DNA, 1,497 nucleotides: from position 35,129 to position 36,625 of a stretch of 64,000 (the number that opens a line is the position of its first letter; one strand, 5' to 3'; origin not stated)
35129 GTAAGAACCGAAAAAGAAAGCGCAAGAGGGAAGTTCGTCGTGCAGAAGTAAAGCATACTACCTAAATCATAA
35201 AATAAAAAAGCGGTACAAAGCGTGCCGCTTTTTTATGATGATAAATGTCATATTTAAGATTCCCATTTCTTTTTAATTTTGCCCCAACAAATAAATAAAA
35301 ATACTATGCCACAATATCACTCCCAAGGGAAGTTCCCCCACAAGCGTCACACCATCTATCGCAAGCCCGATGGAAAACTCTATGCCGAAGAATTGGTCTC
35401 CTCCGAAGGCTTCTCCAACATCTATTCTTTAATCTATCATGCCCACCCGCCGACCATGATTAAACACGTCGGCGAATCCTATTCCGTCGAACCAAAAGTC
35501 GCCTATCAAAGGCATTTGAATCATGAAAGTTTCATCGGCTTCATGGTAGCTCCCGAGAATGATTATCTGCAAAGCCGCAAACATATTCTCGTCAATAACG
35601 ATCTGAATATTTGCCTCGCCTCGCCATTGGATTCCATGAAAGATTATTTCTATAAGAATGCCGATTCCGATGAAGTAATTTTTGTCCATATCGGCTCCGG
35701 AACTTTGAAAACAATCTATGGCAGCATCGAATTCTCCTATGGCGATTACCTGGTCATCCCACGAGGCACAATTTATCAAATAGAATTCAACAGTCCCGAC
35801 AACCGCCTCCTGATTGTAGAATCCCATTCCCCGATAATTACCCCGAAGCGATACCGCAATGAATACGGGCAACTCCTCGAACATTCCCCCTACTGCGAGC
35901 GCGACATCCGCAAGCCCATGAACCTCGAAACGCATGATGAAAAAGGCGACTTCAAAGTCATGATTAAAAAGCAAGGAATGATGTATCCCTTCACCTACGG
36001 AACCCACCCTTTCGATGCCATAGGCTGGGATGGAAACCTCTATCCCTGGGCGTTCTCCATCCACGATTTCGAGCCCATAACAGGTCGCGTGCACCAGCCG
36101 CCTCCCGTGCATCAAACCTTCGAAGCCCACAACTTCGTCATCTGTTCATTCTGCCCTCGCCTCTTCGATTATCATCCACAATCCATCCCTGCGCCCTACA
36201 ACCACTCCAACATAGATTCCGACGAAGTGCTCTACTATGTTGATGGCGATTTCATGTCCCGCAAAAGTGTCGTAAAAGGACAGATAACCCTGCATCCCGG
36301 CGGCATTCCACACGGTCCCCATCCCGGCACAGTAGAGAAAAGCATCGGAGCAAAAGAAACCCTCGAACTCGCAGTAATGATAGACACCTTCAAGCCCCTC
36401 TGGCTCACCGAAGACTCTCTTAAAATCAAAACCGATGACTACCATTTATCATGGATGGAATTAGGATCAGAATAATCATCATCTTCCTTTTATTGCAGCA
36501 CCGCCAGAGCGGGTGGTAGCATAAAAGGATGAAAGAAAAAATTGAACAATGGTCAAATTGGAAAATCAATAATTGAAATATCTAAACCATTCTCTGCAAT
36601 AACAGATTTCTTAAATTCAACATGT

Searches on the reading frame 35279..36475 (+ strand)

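Call 68: search_protein_families(library=pfam, proteins=[window:35279-36475:+], max_evalue=0.00001)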
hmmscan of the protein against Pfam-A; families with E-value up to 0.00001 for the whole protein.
window:35279-36475:+ (398 aa): 1 family
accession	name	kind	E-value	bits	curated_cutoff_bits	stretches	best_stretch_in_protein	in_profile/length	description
PF20510.4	HgmA_N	-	3.9e-13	49.8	20.2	1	103-259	119-271/273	Homogentisate 1,2-dioxygenase N-terminal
